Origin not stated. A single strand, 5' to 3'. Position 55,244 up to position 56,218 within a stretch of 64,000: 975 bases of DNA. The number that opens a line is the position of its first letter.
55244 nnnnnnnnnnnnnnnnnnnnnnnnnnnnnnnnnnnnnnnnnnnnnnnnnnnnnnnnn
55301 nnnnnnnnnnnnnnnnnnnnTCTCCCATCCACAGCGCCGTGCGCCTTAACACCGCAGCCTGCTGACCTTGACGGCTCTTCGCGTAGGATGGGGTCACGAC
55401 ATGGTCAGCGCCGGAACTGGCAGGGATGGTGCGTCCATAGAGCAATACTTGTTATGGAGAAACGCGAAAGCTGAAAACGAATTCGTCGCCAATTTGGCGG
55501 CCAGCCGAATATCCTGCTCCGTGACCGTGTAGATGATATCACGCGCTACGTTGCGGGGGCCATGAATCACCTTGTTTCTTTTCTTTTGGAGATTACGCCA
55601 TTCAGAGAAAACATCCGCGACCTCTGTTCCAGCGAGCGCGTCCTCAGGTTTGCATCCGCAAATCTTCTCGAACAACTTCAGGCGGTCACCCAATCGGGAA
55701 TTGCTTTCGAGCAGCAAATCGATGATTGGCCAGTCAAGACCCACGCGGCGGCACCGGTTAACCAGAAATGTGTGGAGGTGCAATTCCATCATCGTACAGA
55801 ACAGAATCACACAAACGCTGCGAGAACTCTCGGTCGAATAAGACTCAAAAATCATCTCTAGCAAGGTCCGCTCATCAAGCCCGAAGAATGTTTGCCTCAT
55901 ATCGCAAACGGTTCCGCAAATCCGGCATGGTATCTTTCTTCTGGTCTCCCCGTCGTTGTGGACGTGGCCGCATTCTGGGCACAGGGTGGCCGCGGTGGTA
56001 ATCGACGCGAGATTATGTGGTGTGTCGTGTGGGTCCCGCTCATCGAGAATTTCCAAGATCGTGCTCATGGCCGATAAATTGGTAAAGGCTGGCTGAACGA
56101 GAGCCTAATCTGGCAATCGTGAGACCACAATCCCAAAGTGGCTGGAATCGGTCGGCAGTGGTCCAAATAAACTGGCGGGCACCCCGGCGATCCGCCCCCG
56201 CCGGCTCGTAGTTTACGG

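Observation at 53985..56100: Low-GC islet with two convergent Cys-rich zinc-ribbon proteins between an orphan ABC ATPase and purA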

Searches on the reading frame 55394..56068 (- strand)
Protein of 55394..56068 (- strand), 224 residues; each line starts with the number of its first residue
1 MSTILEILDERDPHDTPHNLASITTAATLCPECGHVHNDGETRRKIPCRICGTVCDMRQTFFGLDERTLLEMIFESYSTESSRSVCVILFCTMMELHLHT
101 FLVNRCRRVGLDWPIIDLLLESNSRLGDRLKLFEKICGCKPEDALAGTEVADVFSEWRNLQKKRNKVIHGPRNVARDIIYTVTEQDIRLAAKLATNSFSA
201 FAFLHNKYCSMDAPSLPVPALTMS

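Call 3: search_protein_families(library=pfam, proteins=[window:55394-56068:-], max_evalue=1)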
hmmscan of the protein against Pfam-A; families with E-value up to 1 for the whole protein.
window:55394-56068:- (224 aa): 7 families
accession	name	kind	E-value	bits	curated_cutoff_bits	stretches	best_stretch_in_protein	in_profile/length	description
PF01934.22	HepT-like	-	0.027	14.6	23.5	1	155-188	78-111/120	Ribonuclease HepT-like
PF13248.11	Zn_ribbon_3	-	0.03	14.3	27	1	24-36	13-25/26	zinc-ribbon domain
PF12773.13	DZR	-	0.061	13.9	27.3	1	23-61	8-40/45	Double zinc ribbon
PF08271.17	Zn_Ribbon_TF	-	0.29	11.2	29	0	30-68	3-42/43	TFIIB zinc-binding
PF21349.2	RUBY_RBDX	-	0.54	10.2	26.5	0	30-39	3-12/30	Rubrerythrin, rubredoxin-like domain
PF01363.27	FYVE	-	0.67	10.6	27.8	0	26-56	7-35/67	FYVE zinc finger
PF24888.1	DUF7741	-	0.71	10.6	27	1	28-58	4-38/80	Domain of unknown function (DUF7741)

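Call 4: search_protein_families(library=padloc, proteins=[window:55394-56068:-], max_evalue=1)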
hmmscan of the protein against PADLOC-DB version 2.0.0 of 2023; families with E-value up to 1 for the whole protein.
window:55394-56068:- (224 aa): 1 family
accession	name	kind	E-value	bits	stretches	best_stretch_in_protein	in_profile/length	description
PDLC01691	Cas12f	-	0.085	10.8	1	24-56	285-316/332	CAS-V-F; effector__SPE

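Call 6: find_homologous_proteins(query=window:55394-56068:-, max_evalue=0.001)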
Query window:55394-56068:- (224 aa): 23 proteins with E <= 0.001 among 234 candidates.
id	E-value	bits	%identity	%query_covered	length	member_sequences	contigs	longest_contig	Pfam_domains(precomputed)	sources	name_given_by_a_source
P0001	6.7e-136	469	90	100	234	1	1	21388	-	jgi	jgi:hypothetical protein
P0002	1.3e-134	465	89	99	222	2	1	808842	-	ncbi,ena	-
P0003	8.6e-133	459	89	98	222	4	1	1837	-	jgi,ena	-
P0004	2.1e-101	356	71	99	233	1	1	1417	-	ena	-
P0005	4.3e-101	355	69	97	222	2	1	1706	-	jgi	-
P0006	1.0e-95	337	67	99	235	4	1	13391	-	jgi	-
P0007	2.4e-58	215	47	97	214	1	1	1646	PF18735.7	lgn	-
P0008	1.4e-56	209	46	97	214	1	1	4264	-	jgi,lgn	jgi:hypothetical protein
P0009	1.3e-55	206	46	98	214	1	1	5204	-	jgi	jgi:hypothetical protein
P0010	2.7e-54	202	45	97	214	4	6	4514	-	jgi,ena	jgi:hypothetical protein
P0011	3.6e-53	198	70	57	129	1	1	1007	-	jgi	-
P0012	3.9e-52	195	43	98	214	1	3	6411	-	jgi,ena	-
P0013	1.5e-51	193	43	97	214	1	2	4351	-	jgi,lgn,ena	-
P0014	8.4e-51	191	43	98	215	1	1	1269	-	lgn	-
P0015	4.3e-50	188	45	96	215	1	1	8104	-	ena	-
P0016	8.3e-50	187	43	97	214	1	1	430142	-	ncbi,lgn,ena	-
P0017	1.2e-49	187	44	97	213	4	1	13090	-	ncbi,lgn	-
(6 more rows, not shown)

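Call 11: find_encoding_contigs(protein=P0002, flank=8000, max_places=3)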
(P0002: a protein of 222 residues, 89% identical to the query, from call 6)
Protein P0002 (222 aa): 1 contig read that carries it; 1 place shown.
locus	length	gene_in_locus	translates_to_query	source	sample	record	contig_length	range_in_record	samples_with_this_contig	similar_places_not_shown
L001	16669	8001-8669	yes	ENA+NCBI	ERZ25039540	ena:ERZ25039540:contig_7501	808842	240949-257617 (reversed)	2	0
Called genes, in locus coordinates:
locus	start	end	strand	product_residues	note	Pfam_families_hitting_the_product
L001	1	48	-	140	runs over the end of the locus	PF03190:Thioredox_DsbH, PF00085:Thioredoxin, PF13899:Thioredoxin_7, PF13098:Thioredoxin_2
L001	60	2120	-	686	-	PF04551:GcpE, PF26540:GcpE_C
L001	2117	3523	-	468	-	PF02163:Peptidase_M50, PF13180:PDZ_2, PF00595:PDZ (weak), PF14685:PDZ_Tricorn (faint), PF17820:PDZ_6, PF13180:PDZ_2 (weak), PF17820:PDZ_6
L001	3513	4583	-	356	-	PF02670:DXP_reductoisom, PF08436:DXP_redisom_C, PF13288:DXPR_C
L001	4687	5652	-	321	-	PF01148:CTP_transf_1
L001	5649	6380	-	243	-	PF01255:Prenyltransf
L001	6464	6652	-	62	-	PF00709:Adenylsucc_synt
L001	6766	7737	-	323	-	PF00709:Adenylsucc_synt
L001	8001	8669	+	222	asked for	-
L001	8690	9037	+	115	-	-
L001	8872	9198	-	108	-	-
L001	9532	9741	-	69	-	-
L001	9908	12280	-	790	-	PF05170:AsmA (weak), PF05359:DUF748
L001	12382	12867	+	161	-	-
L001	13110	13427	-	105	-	-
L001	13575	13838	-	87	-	-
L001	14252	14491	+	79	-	-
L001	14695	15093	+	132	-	-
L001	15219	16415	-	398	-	PF00285:Citrate_synt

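Call 12: find_encoding_contigs(protein=P0016, flank=8000, max_places=3)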
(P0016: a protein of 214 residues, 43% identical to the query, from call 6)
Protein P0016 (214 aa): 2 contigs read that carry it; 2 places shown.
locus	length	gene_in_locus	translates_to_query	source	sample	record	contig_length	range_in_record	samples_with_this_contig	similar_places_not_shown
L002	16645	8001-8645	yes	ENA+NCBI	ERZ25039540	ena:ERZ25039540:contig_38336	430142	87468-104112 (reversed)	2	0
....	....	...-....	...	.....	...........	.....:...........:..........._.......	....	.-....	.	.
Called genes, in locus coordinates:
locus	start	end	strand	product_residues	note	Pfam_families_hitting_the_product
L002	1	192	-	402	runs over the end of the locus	-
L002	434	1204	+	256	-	PF01048:PNP_UDP_1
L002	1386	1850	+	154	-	-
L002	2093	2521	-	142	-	-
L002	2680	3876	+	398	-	PF01408:GFO_IDH_MocA, PF03447:NAD_binding_3 (weak), PF22725:GFO_IDH_MocA_C3 (weak)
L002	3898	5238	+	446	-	PF00295:Glyco_hydro_28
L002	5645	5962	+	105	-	-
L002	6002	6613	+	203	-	-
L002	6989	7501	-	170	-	-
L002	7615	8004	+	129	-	-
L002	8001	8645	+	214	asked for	-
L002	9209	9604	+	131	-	PF14022:DUF4238 (weak)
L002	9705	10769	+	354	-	PF00437:T2SSE, PF13191:AAA_16 (faint)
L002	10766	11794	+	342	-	PF00482:T2SSF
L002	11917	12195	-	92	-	-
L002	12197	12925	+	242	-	PF00482:T2SSF (weak)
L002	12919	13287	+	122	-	-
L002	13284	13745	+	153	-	PF07963:N_methyl (weak)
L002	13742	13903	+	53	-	-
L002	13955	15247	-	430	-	PF06689:zf-C4_ClpX, PF00004:AAA, PF07724:AAA_2, PF10431:ClpB_D2-small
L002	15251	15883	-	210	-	PF00574:CLP_protease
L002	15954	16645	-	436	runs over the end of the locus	PF05697:Trigger_N, PF00254:FKBP_C (weak), PF05698:Trigger_C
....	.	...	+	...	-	?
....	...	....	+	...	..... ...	-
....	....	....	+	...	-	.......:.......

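Call 21: find_encoding_contigs(protein=P0001, flank=8000, max_places=3)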
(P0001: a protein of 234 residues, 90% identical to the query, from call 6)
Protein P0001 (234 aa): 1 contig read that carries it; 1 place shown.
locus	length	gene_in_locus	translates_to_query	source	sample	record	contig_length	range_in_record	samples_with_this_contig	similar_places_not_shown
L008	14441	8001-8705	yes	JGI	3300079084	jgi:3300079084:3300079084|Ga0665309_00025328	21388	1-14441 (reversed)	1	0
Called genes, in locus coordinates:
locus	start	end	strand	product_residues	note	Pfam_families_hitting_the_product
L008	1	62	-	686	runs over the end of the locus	PF04551:GcpE, PF26540:GcpE_C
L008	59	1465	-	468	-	PF02163:Peptidase_M50, PF13180:PDZ_2, PF00595:PDZ (weak), PF14685:PDZ_Tricorn (faint), PF17820:PDZ_6, PF13180:PDZ_2, PF17820:PDZ_6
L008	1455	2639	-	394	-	PF02670:DXP_reductoisom, PF08436:DXP_redisom_C, PF13288:DXPR_C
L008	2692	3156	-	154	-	PF11848:DUF3368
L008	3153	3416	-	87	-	PF03683:UPF0175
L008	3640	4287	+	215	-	-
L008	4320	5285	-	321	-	PF01148:CTP_transf_1, PF01864:CarS-like (weak)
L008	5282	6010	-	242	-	PF01255:Prenyltransf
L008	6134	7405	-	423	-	PF00709:Adenylsucc_synt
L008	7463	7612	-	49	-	-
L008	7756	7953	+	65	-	PF10049:DUF2283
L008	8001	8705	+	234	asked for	-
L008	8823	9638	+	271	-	PF00005:ABC_tran, PF13304:AAA_21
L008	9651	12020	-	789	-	PF05170:AsmA (faint), PF05359:DUF748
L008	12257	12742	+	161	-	-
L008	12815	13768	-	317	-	PF00248:Aldo_ket_red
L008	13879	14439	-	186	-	?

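Call 22: find_encoding_contigs(protein=P0006, flank=8000, max_places=3)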
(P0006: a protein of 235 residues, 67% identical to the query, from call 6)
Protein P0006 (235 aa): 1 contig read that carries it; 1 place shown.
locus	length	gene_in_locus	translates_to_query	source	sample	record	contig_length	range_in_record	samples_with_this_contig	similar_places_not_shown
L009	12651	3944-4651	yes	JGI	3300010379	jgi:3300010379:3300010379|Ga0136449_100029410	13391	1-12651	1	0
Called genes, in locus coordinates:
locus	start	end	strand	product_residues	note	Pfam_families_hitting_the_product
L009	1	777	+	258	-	?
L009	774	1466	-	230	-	-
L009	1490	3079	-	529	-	PF17159:MASE3, PF00512:HisKA, PF02518:HATPase_c, PF14501:HATPase_c_5 (faint)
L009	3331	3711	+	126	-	PF13560:HTH_31 (weak), PF01381:HTH_3, PF07022:Phage_CI_repr (faint), PF13443:HTH_26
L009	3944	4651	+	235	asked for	-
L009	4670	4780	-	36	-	-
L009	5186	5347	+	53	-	-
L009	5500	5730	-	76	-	PF04014:MazE_antitoxin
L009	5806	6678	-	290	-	PF02653:BPD_transp_2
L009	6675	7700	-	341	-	PF02653:BPD_transp_2, PF01032:FecCD (weak)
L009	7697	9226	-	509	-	PF00005:ABC_tran, PF13304:AAA_21 (faint), PF00005:ABC_tran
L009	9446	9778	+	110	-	PF03551:PadR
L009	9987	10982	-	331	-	PF26549:Tricorn_N (faint), PF26550:Tricorn_2nd, PF00930:DPPIV_N (faint), PF07676:PD40 (faint)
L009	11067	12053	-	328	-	PF02608:Bmp, PF13407:Peripla_BP_4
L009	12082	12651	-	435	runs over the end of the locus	?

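Call 23: predict_structure(alignment_id=A1)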
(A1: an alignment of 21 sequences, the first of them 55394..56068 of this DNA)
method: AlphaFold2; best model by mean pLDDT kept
length: 224 residues; sequences in the alignment: 21
mean_pLDDT: 88.3   pTM: 0.87
mean pLDDT of the five models: 88.3, 87.8, 87.5, 87.1, 87.0
residues with pLDDT >= 90: 145; 70-90: 61; 50-70: 16; < 50: 2
segments of 3 or more residues with pLDDT < 50: none
pLDDT, mean of each block of 10 residues (from residue 1): 85 85 92 89 84 89 93 92 90 96 93 92 90 94 95 95 82 56 92 97 96 81 52
secondary structure, 60 per line:
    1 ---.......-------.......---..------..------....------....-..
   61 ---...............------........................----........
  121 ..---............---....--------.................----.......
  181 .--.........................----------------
elements in order: H4-10 H18-24 E44-47 E54-57 H64-78 H85-108 H113-122 H126-137 H141-144 H153-169 H174-181 H184-208

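Call 24: search_protein_families(library=pfam, alignment_id=A1, max_evalue=1)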
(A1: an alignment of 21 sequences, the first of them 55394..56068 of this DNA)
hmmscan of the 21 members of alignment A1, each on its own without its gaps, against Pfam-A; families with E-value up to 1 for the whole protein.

A. member 1, window:55394-56068:- (224 aa): 7 families
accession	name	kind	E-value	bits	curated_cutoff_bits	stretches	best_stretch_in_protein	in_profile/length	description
PF01934.22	HepT-like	-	0.027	14.6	23.5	1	155-188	78-111/120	Ribonuclease HepT-like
PF13248.11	Zn_ribbon_3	-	0.03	14.3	27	1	24-36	13-25/26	zinc-ribbon domain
PF12773.13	DZR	-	0.061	13.9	27.3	1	23-61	8-40/45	Double zinc ribbon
PF08271.17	Zn_Ribbon_TF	-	0.29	11.2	29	0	30-68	3-42/43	TFIIB zinc-binding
PF21349.2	RUBY_RBDX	-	0.54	10.2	26.5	0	30-39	3-12/30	Rubrerythrin, rubredoxin-like domain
PF01363.27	FYVE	-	0.67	10.6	27.8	0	26-56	7-35/67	FYVE zinc finger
PF24888.1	DUF7741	-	0.71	10.6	27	1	28-58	4-38/80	Domain of unknown function (DUF7741)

B. families by the number of members that match (of 21 scanned): 30 families (the first 25 are shown)
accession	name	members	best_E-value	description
PF08271.17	Zn_Ribbon_TF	13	0.0002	TFIIB zinc-binding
PF13248.11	Zn_ribbon_3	12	0.0015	zinc-ribbon domain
PF18735.6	HEPN_RiboL-PSP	10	2.1e-06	RiboL-PSP-HEPN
PF13824.12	zf-Mss51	7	0.0031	Zinc-finger of mitochondrial splicing suppressor 51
PF14355.11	Abi_C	4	0.011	Abortive infection C-terminus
PF22289.1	DmmA-like_C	4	0.025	Dimethylamine monooxygenase subunit DmmA-like, C-terminal domain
PF06827.20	zf-FPG_IleRS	4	0.26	Zinc finger found in FPG and IleRS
PF24888.1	DUF7741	3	0.05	Domain of unknown function (DUF7741)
PF07282.18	Cas12f1-like_TNB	3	0.08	Cas12f1-like, TNB domain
PF01934.22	HepT-like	2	0.027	Ribonuclease HepT-like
PF12773.13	DZR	2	0.061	Double zinc ribbon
PF01363.27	FYVE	2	0.19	FYVE zinc finger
PF09723.15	Zn_ribbon_8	2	0.38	Zinc ribbon domain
PF21349.2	RUBY_RBDX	2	0.54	Rubrerythrin, rubredoxin-like domain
PF13597.11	NRDD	2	0.7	Anaerobic ribonucleoside-triphosphate reductase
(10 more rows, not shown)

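Call 27: search_protein_families(library=ncbifam, proteins=[window:55394-56068:-], max_evalue=0.01)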
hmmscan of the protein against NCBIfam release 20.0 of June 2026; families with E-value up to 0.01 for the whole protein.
window:55394-56068:- (224 aa): 0 families

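Call 32: search_solved_structures(query=A1, max_evalue=10)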
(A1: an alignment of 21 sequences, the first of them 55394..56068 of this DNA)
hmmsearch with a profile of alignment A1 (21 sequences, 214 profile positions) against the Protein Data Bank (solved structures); distinct sequences matched with E-value up to 10: 23.
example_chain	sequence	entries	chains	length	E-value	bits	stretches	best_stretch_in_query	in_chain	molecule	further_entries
6nu2_0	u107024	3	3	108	0.11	15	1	14-61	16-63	39S ribosomal protein L32, mitochondrial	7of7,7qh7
9r2b_B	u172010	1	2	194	0.15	14.6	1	124-169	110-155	de novo-designed alpha-helical barrel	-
3j7y_0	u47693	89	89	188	0.38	13.3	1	14-61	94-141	bL32 | bL32m | 39S ribosomal protein L32, mitochondrial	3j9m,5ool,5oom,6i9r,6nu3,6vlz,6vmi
9mu7_L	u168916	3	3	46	0.45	13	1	26-59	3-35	DNA-directed RNA polymerase II subunit RPB12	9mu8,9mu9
3tga_A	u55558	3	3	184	0.5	12.9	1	162-212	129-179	Nitrophorin-4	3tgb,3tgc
9hcg_0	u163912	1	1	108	0.64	12.6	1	14-40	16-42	Large ribosomal subunit protein bL32m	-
9eh1_L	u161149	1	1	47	0.73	12.4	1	29-59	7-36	RNA polymerase II subunit K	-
9s1t_A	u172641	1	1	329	0.76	12.3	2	106-189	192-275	De novo designed helical barrel - 6H5L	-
1sxx_A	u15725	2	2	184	0.87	12.1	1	175-212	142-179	Nitrophorin 4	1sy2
2ofr_X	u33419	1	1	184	0.87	12.1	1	175-212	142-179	Nitrophorin-4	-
28jc_L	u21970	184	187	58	0.93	12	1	28-59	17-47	DNA-directed RNA polymerases I, II, and III subunit RPABC4 | RNA polymerase II subunit K | DNA-directed RNA polymerase II subunit RPB12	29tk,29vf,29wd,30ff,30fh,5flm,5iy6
3fll_A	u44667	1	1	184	0.99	11.9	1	177-212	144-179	Nitrophorin-4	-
1sy0_A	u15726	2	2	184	1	11.9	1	178-212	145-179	Nitrophorin 4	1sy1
9nzq_A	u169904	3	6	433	1.1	11.9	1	28-55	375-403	Cas12f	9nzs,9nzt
2at3_X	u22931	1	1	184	1.1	11.7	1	177-212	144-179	Nitrophorin 4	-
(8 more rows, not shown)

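Call 34: find_related_loci(query=A1, collection=genome_contigs, flank=6000)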
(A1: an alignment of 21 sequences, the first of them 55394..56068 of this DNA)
Query A1 (224 aa) in genome_contigs; peptide patterns used: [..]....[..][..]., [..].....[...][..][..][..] (x = any residue, [..] = any of these).
64 stretches matched a pattern; 7 encode a relative of the query (tblastn E <= 1e-3); 7 distinct loci.
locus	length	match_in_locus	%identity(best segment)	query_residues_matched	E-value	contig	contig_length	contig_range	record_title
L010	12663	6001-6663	89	1-221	6e-139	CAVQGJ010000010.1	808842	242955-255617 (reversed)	MAG: uncultured Verrucomicrobiae bacterium isolate MFD05512.bin.2.136 genome assembly, contig: contig_7501, whole genome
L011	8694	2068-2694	47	1-213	9e-64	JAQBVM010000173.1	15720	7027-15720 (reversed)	MAG: Verrucomicrobia bacterium isolate casp150-mb.181 NODE_9681_length_15720_cov_0.095897, whole genome shotgun sequence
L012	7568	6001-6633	44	1-217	1e-55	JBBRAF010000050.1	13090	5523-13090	MAG: Chthoniobacterales bacterium isolate Co_metawrap_2281 Cmw_2281_k141_21235332_length_13090_cov_31.3488, whole genome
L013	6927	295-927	40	3-217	3e-52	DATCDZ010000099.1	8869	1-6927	MAG TPA_asm: Verrucomicrobiia bacterium isolate SMAG_U7740 k141_499868, whole genome shotgun sequence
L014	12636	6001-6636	43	1-217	3e-56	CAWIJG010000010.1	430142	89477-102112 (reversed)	MAG: uncultured Verrucomicrobiae bacterium isolate MFD05512.bin.1.230 genome assembly, contig: contig_38336, whole genom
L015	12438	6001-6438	46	1-147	2e-35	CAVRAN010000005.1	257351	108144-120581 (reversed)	MAG: uncultured Verrucomicrobiae bacterium isolate MFD04540.bin.1.22 genome assembly, contig: contig_21190, whole genome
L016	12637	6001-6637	45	1-217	1e-43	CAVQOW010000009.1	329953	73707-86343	MAG: uncultured Verrucomicrobiae bacterium isolate MFD01476.bin.2.132 genome assembly, contig: contig_43827, whole genom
